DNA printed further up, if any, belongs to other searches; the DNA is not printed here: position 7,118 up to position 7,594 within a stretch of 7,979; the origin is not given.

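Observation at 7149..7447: Small two-helix membrane protein gene with a strong SD immediately right of IS600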

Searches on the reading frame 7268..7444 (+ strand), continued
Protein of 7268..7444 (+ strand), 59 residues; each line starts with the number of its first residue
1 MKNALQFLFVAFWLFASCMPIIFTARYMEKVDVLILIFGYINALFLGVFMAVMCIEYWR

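Call 64: fold_search(model_id=the predicted structure, library=pdb)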
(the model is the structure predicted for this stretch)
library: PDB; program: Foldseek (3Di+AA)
matches with E <= 10: 16; with E <= 0.001: 0
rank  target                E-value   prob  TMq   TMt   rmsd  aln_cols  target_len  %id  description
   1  6tcl_K                3.0e+00  0.21  0.41  0.41   4.3        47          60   13  Photosystem I tetramer (released 2020-02-19)
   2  1l6t_MODEL_1_A        4.8e+00  0.07  0.37  0.30   7.6        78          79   18  STRUCTURE OF ALA24/ASP61 TO ASP24/ASN61 SUBSTITUTED SUBUNIT C OF ESCHERICHIA COLI ATP SYNTHASE (released 2002-07-24)
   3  6z1r_K                5.5e+00  0.18  0.53  0.45   3.2        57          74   24  bovine ATP synthase F1-peripheral stalk domain, state 2 (released 2020-09-09)
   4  9nnc_A                6.2e+00  0.30  0.51  0.05   1.7        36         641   17  Cryo-EM structure of Serendipita indica sulfate transporter SiSulT in oxlate bound state (released 2026-03-11)
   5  9kqp_F                6.2e+00  0.09  0.40  0.19   6.7        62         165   14  PSI-LHCI supercomplex binding with 10 Lhcas from C. subellipsoidea (released 2025-02-26)
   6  7sau_C                6.7e+00  0.16  0.50  0.43   3.2        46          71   17  Structure of GldLM, the proton-powered motor that drives Type IX protein secretion and gliding motility in Schleiferia (released 2022-03-23)
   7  7sau_E                6.7e+00  0.10  0.43  0.38   4.2        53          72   19  Structure of GldLM, the proton-powered motor that drives Type IX protein secretion and gliding motility in Schleiferia (released 2022-03-23)
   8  6zit_R                7.1e+00  0.12  0.47  0.48   3.7        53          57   24  bovine ATP synthase Stator domain, state 2 (released 2020-09-09)
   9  7q21_K                7.6e+00  0.12  0.47  0.44   3.3        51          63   22  III2-IV2 respiratory supercomplex from Corynebacterium glutamicum (released 2022-02-02)
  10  7uw9_e                8.1e+00  0.28  0.70  0.63   2.4        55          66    9  Citrus V-ATPase State 1, H in contact with subunit a (released 2022-07-06)
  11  7sax_E                8.1e+00  0.15  0.47  0.54   2.7        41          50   10  Structure of GldLM, the proton-powered motor that drives Type IX protein secretion and gliding motility in Sphingobact (released 2022-03-23)
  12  9nf7_A                9.2e+00  0.21  0.51  0.05   1.7        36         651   17  cryo-EM structure of Serendipita indica sulfate transporter SiSulT in sulphate bound state (released 2026-03-11)
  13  7ymi_Z                9.2e+00  0.08  0.45  0.45   4.3        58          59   17  PSII-Pcb Dimer of Acaryochloris Marina (released 2023-08-16)
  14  5era_B                9.9e+00  0.28  0.65  0.26   2.0        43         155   21  Human Connexin-26 (Calcium-free) (released 2016-01-27)
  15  9f5x_2D               9.9e+00  0.13  0.53  0.15   3.1        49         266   14  Structure of the Chlamydomonas reinhardtii respiratory supercomplex I1 III2 IV2 (released 2025-03-12)
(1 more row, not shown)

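Call 73: search_solved_structures(query=A1, max_evalue=10)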
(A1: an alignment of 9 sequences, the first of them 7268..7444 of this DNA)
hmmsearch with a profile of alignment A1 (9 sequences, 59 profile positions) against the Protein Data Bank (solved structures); distinct sequences matched with E-value up to 10: 0.
